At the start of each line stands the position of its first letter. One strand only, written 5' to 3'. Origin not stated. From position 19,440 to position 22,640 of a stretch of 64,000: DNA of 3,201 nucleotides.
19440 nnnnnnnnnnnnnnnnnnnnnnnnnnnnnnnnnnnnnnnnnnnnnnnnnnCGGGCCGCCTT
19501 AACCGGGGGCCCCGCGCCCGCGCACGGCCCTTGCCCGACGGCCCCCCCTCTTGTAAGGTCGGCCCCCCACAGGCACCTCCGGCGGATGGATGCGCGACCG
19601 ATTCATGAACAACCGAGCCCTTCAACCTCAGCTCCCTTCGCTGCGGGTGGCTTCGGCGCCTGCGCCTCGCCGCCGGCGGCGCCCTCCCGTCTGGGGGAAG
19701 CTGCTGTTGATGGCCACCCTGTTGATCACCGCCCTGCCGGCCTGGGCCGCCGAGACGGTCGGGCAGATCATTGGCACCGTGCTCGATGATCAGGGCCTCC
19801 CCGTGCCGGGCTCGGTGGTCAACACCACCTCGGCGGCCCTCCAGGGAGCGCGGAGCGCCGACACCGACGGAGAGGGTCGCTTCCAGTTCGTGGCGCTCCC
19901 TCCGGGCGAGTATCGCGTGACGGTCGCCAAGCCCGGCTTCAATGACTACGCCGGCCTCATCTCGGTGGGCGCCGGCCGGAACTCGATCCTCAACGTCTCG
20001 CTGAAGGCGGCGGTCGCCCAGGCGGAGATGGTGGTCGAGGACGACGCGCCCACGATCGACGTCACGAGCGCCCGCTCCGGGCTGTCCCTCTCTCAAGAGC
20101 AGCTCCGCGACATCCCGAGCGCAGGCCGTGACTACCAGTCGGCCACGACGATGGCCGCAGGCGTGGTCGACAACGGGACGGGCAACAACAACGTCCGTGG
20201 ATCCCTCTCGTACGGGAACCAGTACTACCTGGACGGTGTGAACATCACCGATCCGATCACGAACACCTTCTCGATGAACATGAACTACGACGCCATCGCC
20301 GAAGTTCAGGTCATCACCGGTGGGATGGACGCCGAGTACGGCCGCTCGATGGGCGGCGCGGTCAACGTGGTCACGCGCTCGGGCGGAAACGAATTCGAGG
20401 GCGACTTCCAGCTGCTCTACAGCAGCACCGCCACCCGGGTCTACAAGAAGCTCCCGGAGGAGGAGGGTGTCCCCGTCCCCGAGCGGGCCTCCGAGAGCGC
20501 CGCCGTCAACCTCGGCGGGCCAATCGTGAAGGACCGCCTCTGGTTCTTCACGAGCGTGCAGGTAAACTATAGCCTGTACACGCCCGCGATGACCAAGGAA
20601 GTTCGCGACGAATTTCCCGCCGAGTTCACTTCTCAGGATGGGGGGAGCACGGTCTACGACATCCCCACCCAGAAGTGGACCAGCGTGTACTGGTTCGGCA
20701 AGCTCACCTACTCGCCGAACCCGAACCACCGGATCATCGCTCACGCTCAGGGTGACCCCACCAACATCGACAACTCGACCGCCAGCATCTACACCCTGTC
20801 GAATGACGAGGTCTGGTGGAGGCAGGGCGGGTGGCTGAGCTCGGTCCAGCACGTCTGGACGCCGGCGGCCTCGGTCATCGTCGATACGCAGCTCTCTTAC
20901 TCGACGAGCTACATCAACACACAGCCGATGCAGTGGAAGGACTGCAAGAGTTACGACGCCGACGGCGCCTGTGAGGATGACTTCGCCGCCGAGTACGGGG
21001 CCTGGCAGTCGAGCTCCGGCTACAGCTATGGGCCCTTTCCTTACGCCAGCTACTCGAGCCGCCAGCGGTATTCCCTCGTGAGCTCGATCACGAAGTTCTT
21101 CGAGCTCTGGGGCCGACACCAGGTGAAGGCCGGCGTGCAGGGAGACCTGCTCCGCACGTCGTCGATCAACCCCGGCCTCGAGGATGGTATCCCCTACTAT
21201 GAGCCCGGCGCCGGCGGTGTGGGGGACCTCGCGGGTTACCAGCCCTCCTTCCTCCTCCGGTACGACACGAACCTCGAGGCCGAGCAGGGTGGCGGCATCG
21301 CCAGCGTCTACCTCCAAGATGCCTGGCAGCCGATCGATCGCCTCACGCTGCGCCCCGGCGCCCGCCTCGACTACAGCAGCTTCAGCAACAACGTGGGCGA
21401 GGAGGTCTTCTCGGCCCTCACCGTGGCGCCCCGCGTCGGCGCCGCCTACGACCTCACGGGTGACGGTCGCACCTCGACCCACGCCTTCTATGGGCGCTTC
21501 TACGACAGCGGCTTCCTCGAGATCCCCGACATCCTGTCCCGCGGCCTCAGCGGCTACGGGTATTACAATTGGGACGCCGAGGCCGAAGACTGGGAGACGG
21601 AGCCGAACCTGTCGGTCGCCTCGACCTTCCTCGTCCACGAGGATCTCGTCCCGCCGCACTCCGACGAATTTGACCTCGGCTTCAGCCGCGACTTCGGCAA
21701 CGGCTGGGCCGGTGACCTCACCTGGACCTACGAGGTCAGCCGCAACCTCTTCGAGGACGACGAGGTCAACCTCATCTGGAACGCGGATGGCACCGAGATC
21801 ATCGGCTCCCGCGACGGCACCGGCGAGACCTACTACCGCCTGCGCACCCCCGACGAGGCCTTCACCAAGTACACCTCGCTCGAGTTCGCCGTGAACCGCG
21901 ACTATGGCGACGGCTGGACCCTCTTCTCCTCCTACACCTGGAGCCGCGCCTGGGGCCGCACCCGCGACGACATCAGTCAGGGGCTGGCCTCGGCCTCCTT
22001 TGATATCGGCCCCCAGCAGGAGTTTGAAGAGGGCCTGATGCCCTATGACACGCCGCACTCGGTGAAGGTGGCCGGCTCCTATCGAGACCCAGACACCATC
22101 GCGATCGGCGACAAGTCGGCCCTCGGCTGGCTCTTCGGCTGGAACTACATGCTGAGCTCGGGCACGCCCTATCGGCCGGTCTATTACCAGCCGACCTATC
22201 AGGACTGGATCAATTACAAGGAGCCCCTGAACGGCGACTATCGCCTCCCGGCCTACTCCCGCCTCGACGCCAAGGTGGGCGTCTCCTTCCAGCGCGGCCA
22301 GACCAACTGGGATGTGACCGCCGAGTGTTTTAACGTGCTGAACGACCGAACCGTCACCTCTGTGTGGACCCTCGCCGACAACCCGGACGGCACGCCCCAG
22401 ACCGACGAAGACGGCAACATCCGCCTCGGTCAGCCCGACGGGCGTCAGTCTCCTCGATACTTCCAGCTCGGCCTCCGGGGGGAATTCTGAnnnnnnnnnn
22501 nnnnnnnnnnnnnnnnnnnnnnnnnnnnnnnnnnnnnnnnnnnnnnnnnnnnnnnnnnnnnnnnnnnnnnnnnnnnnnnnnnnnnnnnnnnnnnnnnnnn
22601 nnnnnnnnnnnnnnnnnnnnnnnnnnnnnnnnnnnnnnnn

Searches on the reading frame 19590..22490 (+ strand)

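Call 90: search_protein_families(library=pfam, proteins=[window:19590-22490:+], max_evalue=0.001)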
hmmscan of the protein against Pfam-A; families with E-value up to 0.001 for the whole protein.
window:19590-22490:+ (966 aa): 7 families
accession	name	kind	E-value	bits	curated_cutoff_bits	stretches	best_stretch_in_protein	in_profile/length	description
PF25183.1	OMP_b-brl_4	-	4.4e-37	128.4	30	3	611-866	437-718/838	Outer membrane beta barrel domain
PF13620.12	CarboxypepD_reg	-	6e-16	59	32.3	1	60-139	2-82/82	Carboxypeptidase regulatory-like domain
PF00593.30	TonB_dep_Rec_b-barrel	-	1.5e-10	42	27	1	432-916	60-436/436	TonB dependent receptor-like, beta-barrel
PF07715.20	Plug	-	4e-06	27.7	23.9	1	167-256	12-106/107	TonB-dependent Receptor Plug Domain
PF13715.12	CarbopepD_reg_2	-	0.00023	21.6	32.2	1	61-149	2-87/88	CarboxypepD_reg-like domain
PF08308.17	PEGA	-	0.00051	20.3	20.8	0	102-139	31-68/71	PEGA domain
PF17210.9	SdrD_B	-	0.00085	19.9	29.7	0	66-116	18-68/112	SdrD B-like domain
